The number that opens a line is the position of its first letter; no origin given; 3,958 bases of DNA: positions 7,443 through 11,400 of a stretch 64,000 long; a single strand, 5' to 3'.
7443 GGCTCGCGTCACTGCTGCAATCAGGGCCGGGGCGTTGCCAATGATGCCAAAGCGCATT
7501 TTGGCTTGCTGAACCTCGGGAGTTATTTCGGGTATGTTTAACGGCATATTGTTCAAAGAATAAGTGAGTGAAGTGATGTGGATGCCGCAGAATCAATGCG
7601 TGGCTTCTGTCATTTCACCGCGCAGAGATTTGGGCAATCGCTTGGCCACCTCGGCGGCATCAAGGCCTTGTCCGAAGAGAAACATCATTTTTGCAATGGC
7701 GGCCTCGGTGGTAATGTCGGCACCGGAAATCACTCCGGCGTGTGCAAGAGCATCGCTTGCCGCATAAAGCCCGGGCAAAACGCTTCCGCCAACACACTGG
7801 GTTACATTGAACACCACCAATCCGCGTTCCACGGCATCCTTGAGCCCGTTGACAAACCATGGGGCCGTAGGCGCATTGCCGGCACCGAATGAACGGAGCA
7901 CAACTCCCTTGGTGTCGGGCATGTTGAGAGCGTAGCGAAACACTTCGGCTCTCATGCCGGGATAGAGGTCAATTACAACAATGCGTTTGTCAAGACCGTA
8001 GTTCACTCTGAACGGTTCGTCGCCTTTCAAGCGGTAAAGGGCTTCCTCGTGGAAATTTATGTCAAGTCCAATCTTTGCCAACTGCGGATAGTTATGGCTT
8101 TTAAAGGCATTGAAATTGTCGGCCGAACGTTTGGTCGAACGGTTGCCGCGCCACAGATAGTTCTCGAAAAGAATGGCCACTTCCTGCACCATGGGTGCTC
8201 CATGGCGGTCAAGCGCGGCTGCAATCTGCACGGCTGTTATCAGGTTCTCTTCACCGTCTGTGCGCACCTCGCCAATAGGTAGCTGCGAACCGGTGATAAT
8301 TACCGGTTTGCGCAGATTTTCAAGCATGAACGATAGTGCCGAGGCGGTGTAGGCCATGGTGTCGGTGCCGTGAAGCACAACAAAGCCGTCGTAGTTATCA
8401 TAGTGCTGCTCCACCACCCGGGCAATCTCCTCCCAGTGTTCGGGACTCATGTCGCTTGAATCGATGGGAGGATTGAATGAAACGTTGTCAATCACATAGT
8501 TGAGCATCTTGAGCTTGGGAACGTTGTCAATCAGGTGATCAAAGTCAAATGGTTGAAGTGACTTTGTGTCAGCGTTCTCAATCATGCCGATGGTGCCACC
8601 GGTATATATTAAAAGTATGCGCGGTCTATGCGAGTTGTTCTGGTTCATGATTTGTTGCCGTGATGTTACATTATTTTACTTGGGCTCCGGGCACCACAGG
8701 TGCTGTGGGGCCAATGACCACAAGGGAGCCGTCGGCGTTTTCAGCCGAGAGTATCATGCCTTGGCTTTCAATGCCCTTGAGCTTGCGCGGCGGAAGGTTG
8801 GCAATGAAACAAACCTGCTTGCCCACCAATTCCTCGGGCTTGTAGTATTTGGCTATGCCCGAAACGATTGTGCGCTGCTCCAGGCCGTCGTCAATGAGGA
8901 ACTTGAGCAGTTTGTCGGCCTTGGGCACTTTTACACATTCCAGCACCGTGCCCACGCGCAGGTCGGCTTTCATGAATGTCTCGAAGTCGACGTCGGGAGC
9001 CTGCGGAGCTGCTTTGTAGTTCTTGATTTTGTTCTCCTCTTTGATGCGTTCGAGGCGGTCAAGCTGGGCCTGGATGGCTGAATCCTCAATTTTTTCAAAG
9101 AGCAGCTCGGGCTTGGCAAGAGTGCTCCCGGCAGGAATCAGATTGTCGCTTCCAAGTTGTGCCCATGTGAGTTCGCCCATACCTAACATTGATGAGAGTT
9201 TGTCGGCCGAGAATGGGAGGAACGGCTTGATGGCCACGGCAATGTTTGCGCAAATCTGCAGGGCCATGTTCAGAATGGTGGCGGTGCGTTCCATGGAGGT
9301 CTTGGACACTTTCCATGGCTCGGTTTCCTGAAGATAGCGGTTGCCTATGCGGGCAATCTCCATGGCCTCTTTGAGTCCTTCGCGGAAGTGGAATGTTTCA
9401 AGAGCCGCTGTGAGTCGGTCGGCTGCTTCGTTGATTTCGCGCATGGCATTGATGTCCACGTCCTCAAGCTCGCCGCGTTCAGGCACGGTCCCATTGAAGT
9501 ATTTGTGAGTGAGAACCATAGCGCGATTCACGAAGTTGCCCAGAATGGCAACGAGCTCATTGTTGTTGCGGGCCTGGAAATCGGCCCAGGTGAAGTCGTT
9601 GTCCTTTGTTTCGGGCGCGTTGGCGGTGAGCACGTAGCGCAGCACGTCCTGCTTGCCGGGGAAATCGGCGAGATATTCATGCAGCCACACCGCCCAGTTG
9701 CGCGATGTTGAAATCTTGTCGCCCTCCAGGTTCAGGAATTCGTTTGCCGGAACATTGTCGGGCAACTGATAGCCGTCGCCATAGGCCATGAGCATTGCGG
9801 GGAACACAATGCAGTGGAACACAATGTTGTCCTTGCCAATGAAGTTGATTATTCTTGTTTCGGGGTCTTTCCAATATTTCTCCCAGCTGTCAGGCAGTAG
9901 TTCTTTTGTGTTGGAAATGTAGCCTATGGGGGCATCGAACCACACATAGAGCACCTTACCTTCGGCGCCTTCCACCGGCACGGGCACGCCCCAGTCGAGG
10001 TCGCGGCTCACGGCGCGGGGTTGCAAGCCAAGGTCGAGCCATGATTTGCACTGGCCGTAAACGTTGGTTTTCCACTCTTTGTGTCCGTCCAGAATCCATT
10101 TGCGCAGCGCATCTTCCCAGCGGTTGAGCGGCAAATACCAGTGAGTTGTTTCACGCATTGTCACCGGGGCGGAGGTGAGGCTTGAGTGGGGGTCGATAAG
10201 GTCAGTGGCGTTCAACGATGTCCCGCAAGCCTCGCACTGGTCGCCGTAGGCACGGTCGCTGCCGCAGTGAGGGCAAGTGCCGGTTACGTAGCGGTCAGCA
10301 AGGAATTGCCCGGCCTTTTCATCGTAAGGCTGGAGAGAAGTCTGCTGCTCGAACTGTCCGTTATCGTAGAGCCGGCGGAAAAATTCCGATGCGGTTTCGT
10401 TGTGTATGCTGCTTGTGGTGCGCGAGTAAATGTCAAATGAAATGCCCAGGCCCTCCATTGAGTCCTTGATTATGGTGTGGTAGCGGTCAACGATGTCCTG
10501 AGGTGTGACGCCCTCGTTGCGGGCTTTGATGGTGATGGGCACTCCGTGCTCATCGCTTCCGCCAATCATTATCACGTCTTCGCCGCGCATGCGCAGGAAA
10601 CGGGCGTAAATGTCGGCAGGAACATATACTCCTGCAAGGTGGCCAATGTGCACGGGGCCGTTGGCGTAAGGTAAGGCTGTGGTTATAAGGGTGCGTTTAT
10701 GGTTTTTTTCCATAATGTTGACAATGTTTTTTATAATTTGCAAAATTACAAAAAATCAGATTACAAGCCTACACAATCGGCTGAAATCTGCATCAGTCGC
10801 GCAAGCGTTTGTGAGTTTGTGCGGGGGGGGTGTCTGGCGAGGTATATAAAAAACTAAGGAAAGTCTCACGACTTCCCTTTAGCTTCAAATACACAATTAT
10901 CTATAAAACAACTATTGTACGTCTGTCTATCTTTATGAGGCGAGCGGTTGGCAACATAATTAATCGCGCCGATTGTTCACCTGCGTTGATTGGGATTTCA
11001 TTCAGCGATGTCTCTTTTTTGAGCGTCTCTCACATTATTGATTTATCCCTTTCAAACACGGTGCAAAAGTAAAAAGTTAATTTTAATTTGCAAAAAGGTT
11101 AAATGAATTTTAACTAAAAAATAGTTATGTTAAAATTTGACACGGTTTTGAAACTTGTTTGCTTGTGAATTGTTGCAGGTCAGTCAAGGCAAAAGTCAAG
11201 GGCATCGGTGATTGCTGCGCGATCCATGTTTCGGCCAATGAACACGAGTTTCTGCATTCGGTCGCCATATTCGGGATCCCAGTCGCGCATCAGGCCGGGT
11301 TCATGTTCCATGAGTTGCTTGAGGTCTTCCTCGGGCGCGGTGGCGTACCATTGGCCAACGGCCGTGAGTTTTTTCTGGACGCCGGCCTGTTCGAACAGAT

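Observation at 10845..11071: Orphan transcription unit of about 210 nt between metG and the COG0523 gene: candidate small RNA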

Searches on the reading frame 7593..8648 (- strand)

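Call 10: search_protein_families(library=pfam, proteins=[window:7593-8648:-])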
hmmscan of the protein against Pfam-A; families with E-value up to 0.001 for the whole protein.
window:7593-8648:- (351 aa): 2 families
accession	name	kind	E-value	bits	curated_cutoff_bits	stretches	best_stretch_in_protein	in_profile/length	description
PF00710.25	Asparaginase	-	1.1e-61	208.2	22.5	1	10-203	1-191/193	Asparaginase, N-terminal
PF17763.6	Asparaginase_C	-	4e-30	104.6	34.6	1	222-336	1-112/114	Glutaminase/Asparaginase C-terminal domain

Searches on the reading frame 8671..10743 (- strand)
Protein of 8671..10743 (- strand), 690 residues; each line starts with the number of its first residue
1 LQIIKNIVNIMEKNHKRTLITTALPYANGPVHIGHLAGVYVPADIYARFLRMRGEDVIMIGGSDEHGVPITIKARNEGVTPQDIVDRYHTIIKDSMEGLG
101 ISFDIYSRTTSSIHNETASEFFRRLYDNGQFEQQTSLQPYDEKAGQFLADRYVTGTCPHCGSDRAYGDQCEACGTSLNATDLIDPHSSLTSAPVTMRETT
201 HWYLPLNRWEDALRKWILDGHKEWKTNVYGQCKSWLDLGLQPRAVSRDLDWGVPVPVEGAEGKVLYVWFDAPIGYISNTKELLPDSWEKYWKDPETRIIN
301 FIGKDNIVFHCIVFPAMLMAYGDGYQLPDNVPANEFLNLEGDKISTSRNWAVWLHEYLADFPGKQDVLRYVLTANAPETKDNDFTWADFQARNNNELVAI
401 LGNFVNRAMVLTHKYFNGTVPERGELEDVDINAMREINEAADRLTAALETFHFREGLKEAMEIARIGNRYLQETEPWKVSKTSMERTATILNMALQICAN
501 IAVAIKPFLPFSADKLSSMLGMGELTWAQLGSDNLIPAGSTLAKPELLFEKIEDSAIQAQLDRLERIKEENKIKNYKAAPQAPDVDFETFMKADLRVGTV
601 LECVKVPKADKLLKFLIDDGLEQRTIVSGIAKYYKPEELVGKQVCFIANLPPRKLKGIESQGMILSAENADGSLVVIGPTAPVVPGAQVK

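Call 10: search_protein_families(library=pfam, proteins=[window:8671-10743:-])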
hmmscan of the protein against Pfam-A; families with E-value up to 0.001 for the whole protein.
window:8671-10743:- (690 aa): 5 families
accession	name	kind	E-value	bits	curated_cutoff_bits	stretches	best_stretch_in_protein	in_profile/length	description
PF09334.17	tRNA-synt_1g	-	1.1e-155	518.7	20.1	1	19-409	2-391/391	tRNA synthetases class I (M)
PF01588.26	tRNA_bind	-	3.2e-30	104.5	27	1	595-687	1-95/96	Putative tRNA binding domain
PF19303.5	Anticodon_3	-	2.7e-21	76.5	23.5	1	420-563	1-146/152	Anticodon binding domain of methionyl tRNA ligase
PF00133.28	tRNA-synt_1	-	2.5e-14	53.3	22.7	1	12-257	19-245/414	tRNA synthetases class I (I, L, M and V)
PF08264.19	Anticodon_1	-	6e-07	29.9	25.1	1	433-575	4-140/148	Anticodon-binding domain of tRNA ligase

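Call 14: find_related_loci(query=window:8671-10743:-, collection=genome_contigs, flank=3000)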
Query window:8671-10743:- (690 aa) in genome_contigs; peptide patterns used: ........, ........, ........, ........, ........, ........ (x = any residue, [..] = any of these).
599 stretches matched a pattern (row limit reached: there are more); 596 encode a relative of the query (tblastn E <= 1e-3); the best 80 are kept; 80 distinct loci.
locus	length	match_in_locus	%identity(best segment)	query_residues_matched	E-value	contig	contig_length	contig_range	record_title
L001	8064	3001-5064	81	3-690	0e+0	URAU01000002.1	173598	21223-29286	uncultured Porphyromonadaceae bacterium isolate UMGS827 genome assembly, contig: NODE_2_length_173598_cov_22.123116, who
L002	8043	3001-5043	80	10-690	0e+0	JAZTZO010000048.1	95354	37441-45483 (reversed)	MAG: Muribaculaceae bacterium isolate T1900045324_YK20190013.MAGScoT_cleanbin_000002 SGB_6407_k141_1235246, whole genome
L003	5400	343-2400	78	5-690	0e+0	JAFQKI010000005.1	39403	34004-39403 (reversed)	MAG: Muribaculaceae bacterium isolate RGIG1898 Goat_Cecum.Co__c900420, whole genome shotgun sequence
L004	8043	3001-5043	79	10-690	0e+0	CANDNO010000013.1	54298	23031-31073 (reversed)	MAG TPA_asm: uncultured Muribaculaceae bacterium isolate ERR6760117_bin.50_metawrap_v1.3_MAG genome assembly, contig: ER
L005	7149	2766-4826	78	5-690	0e+0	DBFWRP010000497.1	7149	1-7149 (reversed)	MAG TPA_asm: Muribaculaceae bacterium isolate MAG8801 contig497, whole genome shotgun sequence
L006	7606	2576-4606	78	13-689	0e+0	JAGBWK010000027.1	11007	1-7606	MAG: Muribaculaceae bacterium isolate RGIG9508 Yak_Cecum.Co__c700198, whole genome shotgun sequence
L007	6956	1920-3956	78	11-689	0e+0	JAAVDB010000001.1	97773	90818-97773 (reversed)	MAG: Bacteroides sp. isolate Mgla_MAG_9-bin_33 c_000000011848, whole genome shotgun sequence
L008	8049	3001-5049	77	8-690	0e+0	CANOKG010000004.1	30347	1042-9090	MAG TPA_asm: uncultured Muribaculaceae bacterium isolate SRR19759442_bin.47_metawrap_v1.3_MAG genome assembly, contig: N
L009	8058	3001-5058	79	5-689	0e+0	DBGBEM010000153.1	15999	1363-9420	MAG TPA_asm: Muribaculaceae bacterium isolate MAG7749 contig153, whole genome shotgun sequence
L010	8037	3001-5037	76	11-690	0e+0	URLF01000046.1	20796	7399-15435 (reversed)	uncultured Porphyromonadaceae bacterium isolate UMGS1111 genome assembly, contig: NODE_1234_length_20796_cov_3.454028, w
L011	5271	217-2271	76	8-690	0e+0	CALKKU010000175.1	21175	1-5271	MAG TPA_asm: uncultured Bacteroidales bacterium isolate ERR2619720_bin.58_CONCOCT_v1.1_MAG genome assembly, contig: ERZ1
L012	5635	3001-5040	75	10-690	0e+0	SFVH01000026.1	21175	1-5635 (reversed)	MAG: bacterium isolate W2P28.012 Contig874, whole genome shotgun sequence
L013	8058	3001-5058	73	4-690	0e+0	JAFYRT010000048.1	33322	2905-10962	MAG: Muribaculaceae bacterium isolate RGIG7362 Water_buffalos_Cecum-5__c820445, whole genome shotgun sequence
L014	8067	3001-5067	73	2-689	0e+0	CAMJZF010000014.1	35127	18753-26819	MAG: uncultured Prevotellaceae bacterium isolate SRR12081296_bin.68_metaWRAP_v1.3_MAG genome assembly, contig: ERZ122897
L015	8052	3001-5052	73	5-689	0e+0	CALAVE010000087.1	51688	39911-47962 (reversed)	MAG TPA_asm: uncultured Porphyromonadaceae bacterium isolate ERR1278103_bin.68_CONCOCT_v1.1_MAG genome assembly, contig:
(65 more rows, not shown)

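Call 20: find_encoding_contigs(protein=window:8674-10713:-, flank=4000, max_places=10)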
Protein window:8674-10713:- (680 aa): 1 contig read that carries it; 1 place shown.
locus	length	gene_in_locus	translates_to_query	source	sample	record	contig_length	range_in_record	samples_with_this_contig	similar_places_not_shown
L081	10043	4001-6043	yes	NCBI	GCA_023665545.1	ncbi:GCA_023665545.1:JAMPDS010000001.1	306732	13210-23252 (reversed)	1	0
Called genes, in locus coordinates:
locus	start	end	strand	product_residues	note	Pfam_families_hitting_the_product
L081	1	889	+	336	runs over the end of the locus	PF00389:2-Hacid_dh, PF02826:2-Hacid_dh_C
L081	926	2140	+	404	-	PF00817:IMS, PF11799:IMS_C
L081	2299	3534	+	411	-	PF02492:cobW, PF07683:CobW_C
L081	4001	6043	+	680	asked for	PF00133:tRNA-synt_1, PF09334:tRNA-synt_1g, PF08264:Anticodon_1 (weak), PF19303:Anticodon_3, PF01588:tRNA_bind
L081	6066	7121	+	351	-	PF00710:Asparaginase, PF17763:Asparaginase_C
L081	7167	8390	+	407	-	PF00158:Sigma54_activat, PF14532:Sigma54_activ_2, PF07728:AAA_5 (weak), PF25601:AAA_lid_14, PF02954:HTH_8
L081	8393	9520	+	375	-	PF14903:WG_beta_rep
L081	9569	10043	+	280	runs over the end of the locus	PF01435:Peptidase_M48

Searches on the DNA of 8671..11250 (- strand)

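Call 4: search_rna_families(source=window, start=10650, end=11250, threshold=evalue, max_evalue=10, show_alignments=3)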
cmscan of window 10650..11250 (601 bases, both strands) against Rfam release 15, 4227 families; matches with E-value up to 10: 8.
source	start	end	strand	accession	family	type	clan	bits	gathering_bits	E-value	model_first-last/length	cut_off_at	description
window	10840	10915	-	RF04180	BTnc231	Gene; sRNA;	-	26.1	80.4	0.0031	1-154/154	no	Bacteroides sRNA BTnc231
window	10734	10764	-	RF04360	psbT-asRNA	Gene; antisense;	-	20.8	48.5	0.15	1-38/38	no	Plastid psbT antisense RNA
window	10839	10863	+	RF00522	PreQ1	Cis-reg; riboswitch;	-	18.5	39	0.33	1-45/45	no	PreQ1 (pre queuosine) riboswitch aptamer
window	10704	10933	-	RF02842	RefA1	Gene; sRNA;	-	17.6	94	0.22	1-222/222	no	Enterococcus sRNA A1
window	11089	11167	+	RF00203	snoR160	Gene; snRNA; snoRNA; CD-box;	-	17.6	42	9.1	1-80/80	no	Small nucleolar RNA R160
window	10703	10758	-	RF04152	mir-3618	Gene; miRNA;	-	15.4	99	4.7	17-72/88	no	mir-3618 microRNA precursor family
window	10692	10771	+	RF04152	mir-3618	Gene; miRNA;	-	14.7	99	7.1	1-88/88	no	mir-3618 microRNA precursor family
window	10701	10759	-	RF02575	DM_SisR1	Gene;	-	14.1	62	1.1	1-389/389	no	Drosophila melanogaster stable intronic sequence RNA 1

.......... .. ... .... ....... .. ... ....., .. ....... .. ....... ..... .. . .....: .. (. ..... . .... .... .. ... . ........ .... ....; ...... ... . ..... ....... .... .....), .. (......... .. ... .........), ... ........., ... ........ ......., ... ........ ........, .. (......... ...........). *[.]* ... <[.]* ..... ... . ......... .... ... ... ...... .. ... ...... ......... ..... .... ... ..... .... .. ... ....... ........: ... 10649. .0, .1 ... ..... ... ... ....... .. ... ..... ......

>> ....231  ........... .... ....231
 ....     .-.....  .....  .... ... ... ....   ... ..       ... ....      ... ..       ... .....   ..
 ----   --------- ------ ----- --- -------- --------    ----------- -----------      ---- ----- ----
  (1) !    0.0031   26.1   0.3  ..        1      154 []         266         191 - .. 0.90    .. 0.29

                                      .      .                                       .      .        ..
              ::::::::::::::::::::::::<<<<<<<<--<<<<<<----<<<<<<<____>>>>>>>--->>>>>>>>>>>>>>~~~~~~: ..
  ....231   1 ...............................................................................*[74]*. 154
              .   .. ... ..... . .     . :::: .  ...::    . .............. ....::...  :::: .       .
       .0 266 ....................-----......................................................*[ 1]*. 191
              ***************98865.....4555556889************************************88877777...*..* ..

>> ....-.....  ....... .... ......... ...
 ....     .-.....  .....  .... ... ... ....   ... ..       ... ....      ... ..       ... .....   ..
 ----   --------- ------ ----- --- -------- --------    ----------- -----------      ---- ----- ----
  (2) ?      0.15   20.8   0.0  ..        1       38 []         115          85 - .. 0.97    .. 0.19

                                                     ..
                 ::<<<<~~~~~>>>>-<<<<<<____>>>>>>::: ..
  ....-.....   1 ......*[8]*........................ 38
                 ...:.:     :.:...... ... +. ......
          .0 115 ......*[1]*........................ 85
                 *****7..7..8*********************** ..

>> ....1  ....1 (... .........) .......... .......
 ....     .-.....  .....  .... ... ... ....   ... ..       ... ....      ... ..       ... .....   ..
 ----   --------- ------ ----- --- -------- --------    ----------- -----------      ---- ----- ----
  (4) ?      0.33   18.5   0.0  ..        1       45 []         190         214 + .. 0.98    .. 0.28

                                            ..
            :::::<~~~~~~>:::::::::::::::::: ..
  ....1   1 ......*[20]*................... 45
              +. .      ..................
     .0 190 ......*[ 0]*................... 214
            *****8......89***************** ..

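Call 18: search_rna_families(sources=[L001, L002, L004, L008, L009, L026, L013, L017, L019, L023, L027, L029, L036, L037, L020, L022, L010, L016], threshold=gathering, show_alignments=2)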
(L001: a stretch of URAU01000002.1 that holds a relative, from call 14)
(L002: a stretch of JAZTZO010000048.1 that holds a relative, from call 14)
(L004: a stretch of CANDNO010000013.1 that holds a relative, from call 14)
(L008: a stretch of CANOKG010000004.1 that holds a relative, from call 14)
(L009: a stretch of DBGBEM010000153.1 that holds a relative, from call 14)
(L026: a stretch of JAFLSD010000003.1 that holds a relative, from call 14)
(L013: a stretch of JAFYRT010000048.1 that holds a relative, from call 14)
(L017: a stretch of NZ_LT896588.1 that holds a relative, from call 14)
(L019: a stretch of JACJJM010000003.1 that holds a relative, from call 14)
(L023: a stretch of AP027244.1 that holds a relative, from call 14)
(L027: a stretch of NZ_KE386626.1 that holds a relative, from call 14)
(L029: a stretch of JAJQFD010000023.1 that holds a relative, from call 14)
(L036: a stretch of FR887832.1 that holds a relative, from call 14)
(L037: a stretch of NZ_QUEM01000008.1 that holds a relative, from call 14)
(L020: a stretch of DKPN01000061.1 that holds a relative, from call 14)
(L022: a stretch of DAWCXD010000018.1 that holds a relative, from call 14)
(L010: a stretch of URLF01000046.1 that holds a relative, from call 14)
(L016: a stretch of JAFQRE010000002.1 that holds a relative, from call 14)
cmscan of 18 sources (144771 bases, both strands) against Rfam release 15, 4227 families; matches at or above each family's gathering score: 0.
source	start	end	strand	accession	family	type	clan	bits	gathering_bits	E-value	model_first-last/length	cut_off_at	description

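Call 68: search_dna_similar(query=window:10848-11058:-, collection=phages, mode=distant, max_evalue=0.01, max_rows=10)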
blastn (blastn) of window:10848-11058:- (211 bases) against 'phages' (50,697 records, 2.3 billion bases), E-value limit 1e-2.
No match.
